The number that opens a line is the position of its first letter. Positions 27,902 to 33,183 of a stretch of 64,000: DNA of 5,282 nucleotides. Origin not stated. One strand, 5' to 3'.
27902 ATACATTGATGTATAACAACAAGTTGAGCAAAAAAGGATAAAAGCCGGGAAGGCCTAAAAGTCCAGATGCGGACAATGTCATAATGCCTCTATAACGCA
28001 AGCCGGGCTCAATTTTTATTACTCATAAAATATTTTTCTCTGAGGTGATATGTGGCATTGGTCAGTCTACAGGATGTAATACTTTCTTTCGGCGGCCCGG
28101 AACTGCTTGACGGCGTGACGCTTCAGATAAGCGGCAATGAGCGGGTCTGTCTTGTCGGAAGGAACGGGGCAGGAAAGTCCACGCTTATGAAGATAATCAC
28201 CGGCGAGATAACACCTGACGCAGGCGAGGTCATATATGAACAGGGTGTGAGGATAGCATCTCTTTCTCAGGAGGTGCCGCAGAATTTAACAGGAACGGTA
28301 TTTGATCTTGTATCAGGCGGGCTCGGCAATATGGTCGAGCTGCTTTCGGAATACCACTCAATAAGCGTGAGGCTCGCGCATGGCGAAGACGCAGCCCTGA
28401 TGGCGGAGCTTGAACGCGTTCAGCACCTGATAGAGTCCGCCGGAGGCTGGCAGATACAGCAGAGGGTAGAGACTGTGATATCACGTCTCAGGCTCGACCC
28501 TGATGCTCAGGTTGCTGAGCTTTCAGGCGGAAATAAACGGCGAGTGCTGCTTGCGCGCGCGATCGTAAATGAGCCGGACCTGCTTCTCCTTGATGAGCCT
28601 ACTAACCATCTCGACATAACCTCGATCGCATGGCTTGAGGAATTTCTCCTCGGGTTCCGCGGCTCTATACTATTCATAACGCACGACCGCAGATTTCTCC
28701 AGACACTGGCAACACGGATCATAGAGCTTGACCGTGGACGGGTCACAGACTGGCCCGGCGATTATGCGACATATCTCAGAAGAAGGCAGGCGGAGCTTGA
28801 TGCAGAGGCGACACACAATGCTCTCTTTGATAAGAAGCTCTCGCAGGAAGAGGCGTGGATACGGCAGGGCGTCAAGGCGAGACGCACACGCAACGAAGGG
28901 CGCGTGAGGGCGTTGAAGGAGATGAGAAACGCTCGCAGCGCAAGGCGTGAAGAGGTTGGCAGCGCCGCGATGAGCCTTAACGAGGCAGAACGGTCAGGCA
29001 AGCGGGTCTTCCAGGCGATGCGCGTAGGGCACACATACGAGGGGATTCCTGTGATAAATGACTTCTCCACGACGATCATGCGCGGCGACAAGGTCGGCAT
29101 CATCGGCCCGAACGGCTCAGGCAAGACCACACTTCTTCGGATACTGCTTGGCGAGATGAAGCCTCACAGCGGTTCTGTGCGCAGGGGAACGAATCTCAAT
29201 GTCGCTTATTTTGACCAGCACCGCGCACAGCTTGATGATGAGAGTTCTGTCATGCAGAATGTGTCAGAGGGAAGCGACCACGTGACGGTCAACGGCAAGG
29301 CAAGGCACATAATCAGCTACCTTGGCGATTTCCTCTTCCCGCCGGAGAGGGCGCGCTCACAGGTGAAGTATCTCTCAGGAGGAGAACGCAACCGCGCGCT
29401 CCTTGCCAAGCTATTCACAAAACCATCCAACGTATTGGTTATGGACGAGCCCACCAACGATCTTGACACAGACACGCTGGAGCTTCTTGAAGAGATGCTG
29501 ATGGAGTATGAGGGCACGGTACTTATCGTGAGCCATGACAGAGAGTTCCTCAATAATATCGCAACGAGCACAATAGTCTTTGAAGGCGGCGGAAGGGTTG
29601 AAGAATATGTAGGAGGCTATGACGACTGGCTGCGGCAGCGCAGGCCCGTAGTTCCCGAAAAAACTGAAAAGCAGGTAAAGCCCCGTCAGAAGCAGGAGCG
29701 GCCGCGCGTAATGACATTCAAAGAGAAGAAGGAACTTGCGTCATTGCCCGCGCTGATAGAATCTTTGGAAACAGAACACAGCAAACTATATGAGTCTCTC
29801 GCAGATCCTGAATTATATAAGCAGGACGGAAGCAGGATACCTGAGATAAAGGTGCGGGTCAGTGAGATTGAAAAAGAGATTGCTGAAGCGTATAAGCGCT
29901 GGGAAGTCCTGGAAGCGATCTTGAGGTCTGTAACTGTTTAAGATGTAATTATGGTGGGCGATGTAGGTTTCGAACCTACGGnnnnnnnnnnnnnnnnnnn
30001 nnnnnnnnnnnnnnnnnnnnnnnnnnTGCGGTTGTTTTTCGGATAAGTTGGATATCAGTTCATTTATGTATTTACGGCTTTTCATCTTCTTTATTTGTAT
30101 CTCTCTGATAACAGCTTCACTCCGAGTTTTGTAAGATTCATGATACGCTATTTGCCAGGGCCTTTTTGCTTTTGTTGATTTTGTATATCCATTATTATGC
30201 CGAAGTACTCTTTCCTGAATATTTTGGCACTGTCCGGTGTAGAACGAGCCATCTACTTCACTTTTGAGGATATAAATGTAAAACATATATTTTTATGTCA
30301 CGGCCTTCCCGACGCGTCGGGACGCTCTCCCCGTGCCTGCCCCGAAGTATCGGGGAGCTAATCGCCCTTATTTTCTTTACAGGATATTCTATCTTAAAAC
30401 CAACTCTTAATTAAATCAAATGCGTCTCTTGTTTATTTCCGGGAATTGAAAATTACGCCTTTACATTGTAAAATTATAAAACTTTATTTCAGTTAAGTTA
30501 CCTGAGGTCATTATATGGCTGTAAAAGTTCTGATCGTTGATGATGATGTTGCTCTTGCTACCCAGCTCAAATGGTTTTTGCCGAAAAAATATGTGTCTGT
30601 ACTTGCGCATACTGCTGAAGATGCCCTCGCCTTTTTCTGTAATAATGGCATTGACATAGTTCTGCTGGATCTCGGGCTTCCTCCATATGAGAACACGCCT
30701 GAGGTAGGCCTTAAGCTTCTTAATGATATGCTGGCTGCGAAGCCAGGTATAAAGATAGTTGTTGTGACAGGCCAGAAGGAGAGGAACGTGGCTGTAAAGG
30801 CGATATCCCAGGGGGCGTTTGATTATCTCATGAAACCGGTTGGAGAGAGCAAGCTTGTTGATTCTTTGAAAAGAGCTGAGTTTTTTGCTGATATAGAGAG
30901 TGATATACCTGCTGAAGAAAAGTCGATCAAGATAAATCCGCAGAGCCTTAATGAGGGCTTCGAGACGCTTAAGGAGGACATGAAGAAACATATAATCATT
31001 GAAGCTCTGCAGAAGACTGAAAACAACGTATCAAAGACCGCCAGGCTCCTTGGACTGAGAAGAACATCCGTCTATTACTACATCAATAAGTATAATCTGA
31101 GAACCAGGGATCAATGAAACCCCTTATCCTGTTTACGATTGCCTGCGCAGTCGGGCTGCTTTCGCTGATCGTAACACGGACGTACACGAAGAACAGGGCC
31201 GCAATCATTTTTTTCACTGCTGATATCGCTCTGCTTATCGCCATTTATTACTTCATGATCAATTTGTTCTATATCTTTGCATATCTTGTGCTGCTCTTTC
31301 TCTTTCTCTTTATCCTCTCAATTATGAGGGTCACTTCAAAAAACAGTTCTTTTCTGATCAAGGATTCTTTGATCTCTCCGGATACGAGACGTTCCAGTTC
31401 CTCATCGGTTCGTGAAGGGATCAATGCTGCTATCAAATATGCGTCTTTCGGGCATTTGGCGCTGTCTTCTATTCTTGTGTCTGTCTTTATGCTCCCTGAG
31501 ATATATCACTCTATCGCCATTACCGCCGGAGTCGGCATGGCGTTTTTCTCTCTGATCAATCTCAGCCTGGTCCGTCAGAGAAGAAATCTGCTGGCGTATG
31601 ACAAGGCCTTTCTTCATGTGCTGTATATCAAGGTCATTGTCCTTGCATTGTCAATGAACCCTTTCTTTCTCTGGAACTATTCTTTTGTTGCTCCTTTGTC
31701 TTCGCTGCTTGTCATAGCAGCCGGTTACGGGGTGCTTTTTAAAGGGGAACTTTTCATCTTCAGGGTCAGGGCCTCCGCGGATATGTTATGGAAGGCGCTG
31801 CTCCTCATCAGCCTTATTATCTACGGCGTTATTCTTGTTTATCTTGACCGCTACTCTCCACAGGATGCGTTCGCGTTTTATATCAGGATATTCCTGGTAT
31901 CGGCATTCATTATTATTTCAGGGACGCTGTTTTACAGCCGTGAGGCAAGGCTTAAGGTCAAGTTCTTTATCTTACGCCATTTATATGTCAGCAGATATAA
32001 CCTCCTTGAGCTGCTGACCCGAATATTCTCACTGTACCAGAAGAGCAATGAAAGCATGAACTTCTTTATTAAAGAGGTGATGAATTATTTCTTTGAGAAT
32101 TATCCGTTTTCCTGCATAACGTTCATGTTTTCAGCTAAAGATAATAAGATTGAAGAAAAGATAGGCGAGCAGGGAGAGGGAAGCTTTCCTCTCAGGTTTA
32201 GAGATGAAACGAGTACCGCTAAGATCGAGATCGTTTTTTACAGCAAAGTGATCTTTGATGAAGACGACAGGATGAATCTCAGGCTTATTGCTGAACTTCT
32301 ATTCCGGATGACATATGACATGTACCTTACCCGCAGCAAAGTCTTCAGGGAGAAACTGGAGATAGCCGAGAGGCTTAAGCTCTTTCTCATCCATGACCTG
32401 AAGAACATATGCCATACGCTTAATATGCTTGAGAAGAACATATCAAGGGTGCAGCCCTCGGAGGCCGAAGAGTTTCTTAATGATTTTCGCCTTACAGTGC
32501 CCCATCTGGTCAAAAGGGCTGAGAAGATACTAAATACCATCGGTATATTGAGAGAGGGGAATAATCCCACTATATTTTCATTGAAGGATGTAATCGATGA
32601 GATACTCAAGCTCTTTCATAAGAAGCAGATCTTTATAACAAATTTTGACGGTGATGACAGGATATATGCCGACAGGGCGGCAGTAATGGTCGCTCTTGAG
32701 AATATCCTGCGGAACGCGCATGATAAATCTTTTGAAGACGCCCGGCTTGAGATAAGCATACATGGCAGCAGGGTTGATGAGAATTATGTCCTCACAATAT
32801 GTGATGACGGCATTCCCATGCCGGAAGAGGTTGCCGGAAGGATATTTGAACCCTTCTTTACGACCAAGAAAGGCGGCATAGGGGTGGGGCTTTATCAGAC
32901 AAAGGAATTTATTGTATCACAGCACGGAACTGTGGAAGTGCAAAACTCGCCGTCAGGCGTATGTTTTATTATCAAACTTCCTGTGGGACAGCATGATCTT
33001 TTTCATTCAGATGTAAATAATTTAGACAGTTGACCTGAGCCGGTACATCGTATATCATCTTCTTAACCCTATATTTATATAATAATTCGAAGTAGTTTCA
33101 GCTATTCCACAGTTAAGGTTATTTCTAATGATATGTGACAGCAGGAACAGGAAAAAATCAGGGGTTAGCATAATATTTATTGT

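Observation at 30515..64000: At least 33 kb MSH-type type IV filament locus with an inflated modular pilin repertoire and its own modification block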

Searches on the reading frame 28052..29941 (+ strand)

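Call 21: search_protein_families(library=pfam, proteins=[window:28052-29941:+], max_evalue=0.0001)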
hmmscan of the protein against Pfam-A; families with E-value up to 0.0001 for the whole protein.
window:28052-29941:+ (629 aa): 17 families
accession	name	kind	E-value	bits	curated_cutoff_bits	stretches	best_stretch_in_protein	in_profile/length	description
PF00005.33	ABC_tran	-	2.6e-55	187.2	25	2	19-185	1-137/137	ABC transporter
PF16326.10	ABC_tran_CTD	-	1e-16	61.3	32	1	554-621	2-68/69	ABC transporter C-terminal domain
PF13304.12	AAA_21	-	8.3e-16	59.3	27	0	349-365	3-19/304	AAA domain, putative AbiEii toxin, Type IV TA system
PF12848.13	ABC_tran_Xtn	-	9.7e-13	48.5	25.9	1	224-297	1-76/85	ABC transporter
PF02463.25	SMC_N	-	1e-11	45.2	40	1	348-509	27-211/220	RecF/RecN/SMC N terminal domain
PF13555.12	AAA_29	-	2.2e-08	34.1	27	0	20-46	13-39/61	P-loop containing region of AAA domain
PF13191.12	AAA_16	-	2.6e-08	35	32.6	0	348-485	27-158/167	AAA ATPase domain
PF13476.12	AAA_23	-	3e-07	31.7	27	0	349-365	23-39/201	AAA domain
PF01926.29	MMR_HSR1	-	1.5e-06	28.7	21.9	0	31-52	1-22/113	50S ribosome-binding GTPase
PF13175.12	AAA_15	-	4.4e-06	27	32.1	0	31-49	25-43/374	AAA ATPase domain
PF00006.31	ATP-synt_ab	-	7.6e-06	26.2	29.5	0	332-366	2-35/213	ATP synthase alpha/beta family, nucleotide-binding domain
PF00004.35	AAA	-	1.1e-05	26.4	21.2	0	350-376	3-29/131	ATPase family associated with various cellular activities (AAA)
PF13401.12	AAA_22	-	1.6e-05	25.6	27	0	350-483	10-108/130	AAA domain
PF03193.22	RsgA_GTPase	-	2e-05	24.9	30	0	27-60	105-137/174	RsgA GTPase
PF13238.12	AAA_18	-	5e-05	24.2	29.4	0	348-435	1-91/128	AAA domain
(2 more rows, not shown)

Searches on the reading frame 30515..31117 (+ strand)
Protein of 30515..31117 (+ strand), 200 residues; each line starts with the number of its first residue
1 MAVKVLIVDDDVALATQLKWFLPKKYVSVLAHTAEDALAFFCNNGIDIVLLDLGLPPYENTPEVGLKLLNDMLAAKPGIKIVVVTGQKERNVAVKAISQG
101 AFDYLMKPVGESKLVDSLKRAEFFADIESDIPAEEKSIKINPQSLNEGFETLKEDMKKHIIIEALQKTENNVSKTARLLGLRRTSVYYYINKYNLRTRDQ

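Call 5: search_protein_families(library=pfam, proteins=[window:30515-31117:+], max_evalue=0.01)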
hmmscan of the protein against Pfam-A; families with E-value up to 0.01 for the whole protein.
window:30515-31117:+ (200 aa): 4 families
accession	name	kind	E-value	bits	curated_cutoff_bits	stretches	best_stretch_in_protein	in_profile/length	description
PF00072.30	Response_reg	-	3.5e-20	72.7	30.2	1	5-118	1-110/111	Response regulator receiver domain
PF02954.25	HTH_8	-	2.1e-10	40.6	22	1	156-193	5-42/42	Bacterial regulatory protein, Fis family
PF13518.12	HTH_28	-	0.00039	20.9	25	1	161-194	5-37/52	Helix-turn-helix domain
PF13551.12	HTH_29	-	0.0062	17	28.1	1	165-194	9-37/64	Winged helix-turn helix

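Call 11: search_protein_families(library=ncbifam, proteins=[window:30515-31117:+], max_evalue=0.01)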
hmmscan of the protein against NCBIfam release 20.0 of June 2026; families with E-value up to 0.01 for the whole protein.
window:30515-31117:+ (200 aa): 91 families (the best 25 are shown)
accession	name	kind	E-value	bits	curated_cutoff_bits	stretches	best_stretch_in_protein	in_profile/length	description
TIGR02915.1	PEP_resp_reg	equivalog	8.1e-36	123.8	502.6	2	5-158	1-150/445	PEP-CTERM-box response regulator transcription factor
NF008469.0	PRK11361.1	equivalog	1.2e-19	70.4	714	2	3-131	5-129/461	acetoacetate metabolism transcriptional regulator AtoC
NF007689.0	PRK10365.1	equivalog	7.7e-16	57.9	760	1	3-133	6-133/441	sigma-54-dependent response regulator transcription factor ZraR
TIGR01818.1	ntrC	equivalog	3.4e-15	55.8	558.6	1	5-127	1-119/463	nitrogen regulation protein NR(I)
NF006900.1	PRK09390.1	equivalog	2.1e-14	53.5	255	1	3-140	5-138/203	response regulator FixJ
NF011695.0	PRK15115.1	equivalog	9.8e-14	50.9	763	1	3-121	7-121/445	two-component system response regulator GlrR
NF047654.1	DiguCycDgcRLepto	equivalog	4.3e-13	48.8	500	1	3-116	3-114/295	diguanylate cyclase DgcR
NF051870.1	NAssimRespRegNtrX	equivalog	5.7e-13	48.5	600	1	3-121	2-118/452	nitrogen assimilation response regulator NtrX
NF041946.1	LuxO_transreg_Vib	equivalog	9.1e-13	47.8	800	1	8-114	2-104/463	quorum-sensing sigma-54 dependent transcriptional regulator LuxO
NF052313.1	T9SS_RR_PorX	equivalog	1.1e-12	47.5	300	1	4-121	2-115/513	T9SS response regulator signal transducer PorX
NF007135.0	PRK09581.1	equivalog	1.3e-12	47.3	474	1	1-166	1-165/457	PleD family two-component system response regulator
NF033791.1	ActR_PrrA_rreg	equivalog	2.2e-12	47.3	250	1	5-185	4-162/173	ActR/PrrA/RegA family redox response regulator transcription factor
NF047793.1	ResRegPgtA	equivalog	2.7e-12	46.2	650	1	4-121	7-120/414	two-component system response regulator PgtA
NF040689.1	MtrAB_MtrA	equivalog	5.6e-12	45.5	300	1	5-119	1-110/219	MtrAB system response regulator MtrA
NF047785.1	respo_reg_MadR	equivalog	1.4e-11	44.2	300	1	3-120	1-119/209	MadR family response regulator transcription factor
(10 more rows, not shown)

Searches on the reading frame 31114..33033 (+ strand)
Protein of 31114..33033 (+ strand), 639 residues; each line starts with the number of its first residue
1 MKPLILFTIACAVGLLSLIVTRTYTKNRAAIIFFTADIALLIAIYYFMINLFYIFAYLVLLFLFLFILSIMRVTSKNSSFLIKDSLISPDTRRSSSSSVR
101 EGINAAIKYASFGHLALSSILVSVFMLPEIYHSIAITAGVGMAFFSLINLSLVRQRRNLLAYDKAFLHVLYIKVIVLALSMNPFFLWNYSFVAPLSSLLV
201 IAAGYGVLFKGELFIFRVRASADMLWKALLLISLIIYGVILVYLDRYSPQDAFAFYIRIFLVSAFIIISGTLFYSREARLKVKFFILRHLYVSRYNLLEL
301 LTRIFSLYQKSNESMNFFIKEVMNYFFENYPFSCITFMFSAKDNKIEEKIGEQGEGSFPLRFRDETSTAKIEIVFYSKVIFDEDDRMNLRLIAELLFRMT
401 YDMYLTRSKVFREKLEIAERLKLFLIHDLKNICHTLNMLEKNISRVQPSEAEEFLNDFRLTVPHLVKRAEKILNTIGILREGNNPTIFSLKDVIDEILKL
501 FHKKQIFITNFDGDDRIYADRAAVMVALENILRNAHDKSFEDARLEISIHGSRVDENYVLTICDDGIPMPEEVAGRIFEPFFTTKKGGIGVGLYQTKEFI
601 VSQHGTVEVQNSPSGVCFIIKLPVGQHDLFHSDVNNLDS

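Call 5: search_protein_families(library=pfam, proteins=[window:31114-33033:+], max_evalue=0.01)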
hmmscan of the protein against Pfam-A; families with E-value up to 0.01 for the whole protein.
window:31114-33033:+ (639 aa): 1 family
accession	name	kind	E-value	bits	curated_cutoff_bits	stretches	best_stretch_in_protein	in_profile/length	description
PF02518.31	HATPase_c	-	1.6e-17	64.4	26.4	1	520-625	2-110/111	Histidine kinase-, DNA gyrase B-, and HSP90-like ATPase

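Call 11: search_protein_families(library=ncbifam, proteins=[window:31114-33033:+], max_evalue=0.01)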
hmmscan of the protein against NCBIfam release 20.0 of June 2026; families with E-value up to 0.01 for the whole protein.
window:31114-33033:+ (639 aa): 55 families (the best 25 are shown)
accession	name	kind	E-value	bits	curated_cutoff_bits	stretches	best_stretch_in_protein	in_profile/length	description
TIGR02916.1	PEP_his_kin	equivalog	8.8e-30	103.9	300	1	413-623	470-679/679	XrtA/PEP-CTERM system histidine kinase PrsK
NF008468.0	PRK11360.1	equivalog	5e-22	78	646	1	488-627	465-611/616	two-component system sensor histidine kinase AtoS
NF041777.1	sens_FixL_Rhizob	equivalog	1.3e-14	53.8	850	1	514-627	369-484/485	sensor protein FixL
NF010411.0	PRK13837.1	equivalog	2.1e-14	52.5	647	1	512-627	549-678/828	two-component system VirA-like sensor kinase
NF007007.0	PRK09470.1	equivalog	5e-13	48.8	486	1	504-626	336-461/463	envelope stress sensor histidine kinase CpxA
NF033091.0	HK_VanS_ACDEFG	equivalog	7.2e-13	48.3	400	1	491-623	156-293/293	vancomycin resistance histidine kinase VanS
NF045900.1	HisKinCpxALeg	equivalog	1.7e-12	46.8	800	1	510-624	330-451/451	two-component system sensor histidine kinase CpxA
NF008312.0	PRK11100.1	equivalog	4.4e-12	45.6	356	1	495-623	340-473/477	two-component system sensor histidine kinase CreC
NF007688.0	PRK10364.1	equivalog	6.6e-12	44.9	479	1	506-625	334-452/460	two-component system sensor histidine kinase ZraS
NF046044.1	PnpS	equivalog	7.2e-12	45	400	1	492-623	253-390/390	two-component system histidine kinase PnpS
NF053867.1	SprKinKinDBac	equivalog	1.1e-11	43.9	775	1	466-625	331-498/500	sporulation kinase KinD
NF038348.1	T2SS_HK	subfamily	4.4e-11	41.9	450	1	527-624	475-573/574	histidine kinase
NF007898.0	PRK10604.1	equivalog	7.7e-11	41.8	478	1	490-626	286-425/433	two-component system sensor histidine kinase RstB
NF033792.0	ActS_PrrB_HisK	equivalog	1.1e-10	40.9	350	1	434-614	218-406/423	ActS/PrrB/RegB family redox-sensitive histidine kinase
NF049962.1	HisKinFlgSCampy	equivalog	1.7e-10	40.4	600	1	457-623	167-337/338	fla regulon two-component system sensor histidine kinase FlgS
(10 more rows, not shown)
